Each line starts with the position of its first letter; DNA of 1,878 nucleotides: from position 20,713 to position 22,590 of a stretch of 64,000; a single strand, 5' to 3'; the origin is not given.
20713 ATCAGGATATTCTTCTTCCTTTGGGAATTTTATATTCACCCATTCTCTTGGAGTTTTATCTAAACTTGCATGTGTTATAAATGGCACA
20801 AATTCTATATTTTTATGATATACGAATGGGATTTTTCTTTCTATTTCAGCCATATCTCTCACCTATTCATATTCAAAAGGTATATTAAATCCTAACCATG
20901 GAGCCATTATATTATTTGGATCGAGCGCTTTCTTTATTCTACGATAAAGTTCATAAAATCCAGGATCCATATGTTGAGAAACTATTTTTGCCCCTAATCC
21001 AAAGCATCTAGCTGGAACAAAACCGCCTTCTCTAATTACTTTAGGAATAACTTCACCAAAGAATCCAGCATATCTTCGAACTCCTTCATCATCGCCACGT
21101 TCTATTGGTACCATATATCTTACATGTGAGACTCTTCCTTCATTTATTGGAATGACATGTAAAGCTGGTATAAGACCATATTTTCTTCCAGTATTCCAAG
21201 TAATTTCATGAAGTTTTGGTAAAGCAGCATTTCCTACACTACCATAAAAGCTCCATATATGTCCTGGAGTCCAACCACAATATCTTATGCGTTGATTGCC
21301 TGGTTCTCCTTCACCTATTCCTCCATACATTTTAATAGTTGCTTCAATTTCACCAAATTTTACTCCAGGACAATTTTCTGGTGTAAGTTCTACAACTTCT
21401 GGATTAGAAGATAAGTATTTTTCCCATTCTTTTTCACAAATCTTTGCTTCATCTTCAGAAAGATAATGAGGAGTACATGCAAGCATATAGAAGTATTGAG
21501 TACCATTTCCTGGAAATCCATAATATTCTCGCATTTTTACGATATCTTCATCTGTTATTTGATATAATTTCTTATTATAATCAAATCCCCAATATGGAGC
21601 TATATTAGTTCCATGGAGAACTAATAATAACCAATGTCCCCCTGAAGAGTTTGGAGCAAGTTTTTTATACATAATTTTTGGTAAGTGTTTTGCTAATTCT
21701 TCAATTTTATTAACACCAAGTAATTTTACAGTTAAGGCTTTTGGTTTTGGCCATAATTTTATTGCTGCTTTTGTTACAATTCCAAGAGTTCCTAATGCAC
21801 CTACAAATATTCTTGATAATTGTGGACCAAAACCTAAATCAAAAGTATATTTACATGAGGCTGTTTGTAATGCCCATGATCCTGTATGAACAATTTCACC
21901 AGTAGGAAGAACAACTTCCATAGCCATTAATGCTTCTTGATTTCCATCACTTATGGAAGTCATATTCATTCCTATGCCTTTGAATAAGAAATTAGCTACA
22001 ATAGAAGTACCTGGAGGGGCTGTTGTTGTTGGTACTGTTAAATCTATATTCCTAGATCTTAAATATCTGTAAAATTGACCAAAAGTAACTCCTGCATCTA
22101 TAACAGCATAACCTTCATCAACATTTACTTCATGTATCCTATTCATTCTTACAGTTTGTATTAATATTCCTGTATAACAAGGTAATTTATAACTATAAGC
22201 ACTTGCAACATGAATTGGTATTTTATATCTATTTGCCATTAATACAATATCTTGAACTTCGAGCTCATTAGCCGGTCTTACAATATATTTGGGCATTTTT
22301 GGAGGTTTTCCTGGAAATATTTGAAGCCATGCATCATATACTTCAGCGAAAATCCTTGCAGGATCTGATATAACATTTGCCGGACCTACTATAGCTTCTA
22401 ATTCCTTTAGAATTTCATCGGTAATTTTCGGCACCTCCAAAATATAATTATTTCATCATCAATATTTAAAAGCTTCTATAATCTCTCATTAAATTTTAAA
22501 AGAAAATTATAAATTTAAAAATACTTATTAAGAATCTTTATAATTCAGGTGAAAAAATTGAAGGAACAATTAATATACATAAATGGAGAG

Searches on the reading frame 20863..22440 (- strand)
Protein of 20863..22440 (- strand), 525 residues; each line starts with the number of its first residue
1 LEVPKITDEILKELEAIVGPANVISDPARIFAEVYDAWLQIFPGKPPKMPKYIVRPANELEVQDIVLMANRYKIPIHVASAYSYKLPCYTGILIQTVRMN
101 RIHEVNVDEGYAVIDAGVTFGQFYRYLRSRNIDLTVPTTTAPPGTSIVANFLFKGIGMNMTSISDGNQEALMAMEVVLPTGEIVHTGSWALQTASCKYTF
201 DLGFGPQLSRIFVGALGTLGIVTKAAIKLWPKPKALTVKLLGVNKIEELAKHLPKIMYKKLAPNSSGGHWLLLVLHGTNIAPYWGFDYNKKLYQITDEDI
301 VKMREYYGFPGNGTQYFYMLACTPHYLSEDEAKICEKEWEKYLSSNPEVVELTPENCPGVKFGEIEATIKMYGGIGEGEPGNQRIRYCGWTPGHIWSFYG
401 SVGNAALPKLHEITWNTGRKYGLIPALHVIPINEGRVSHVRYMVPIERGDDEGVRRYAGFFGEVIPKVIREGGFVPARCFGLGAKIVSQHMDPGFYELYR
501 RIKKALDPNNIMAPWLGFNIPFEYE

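Call 18: search_protein_families(library=ncbifam, proteins=[window:20863-22440:-], max_evalue=0.000001)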
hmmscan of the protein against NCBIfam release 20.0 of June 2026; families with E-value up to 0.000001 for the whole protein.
window:20863-22440:- (525 aa): 2 families
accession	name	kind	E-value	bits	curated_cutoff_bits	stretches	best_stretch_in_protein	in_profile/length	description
TIGR00387.1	glcD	equivalog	4.5e-22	78.5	567.9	1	53-264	1-205/413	glycolate oxidase subunit GlcD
NF008408.0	PRK11230.1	equivalog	1.3e-08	33.8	897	1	50-263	56-261/499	glycolate oxidase subunit GlcD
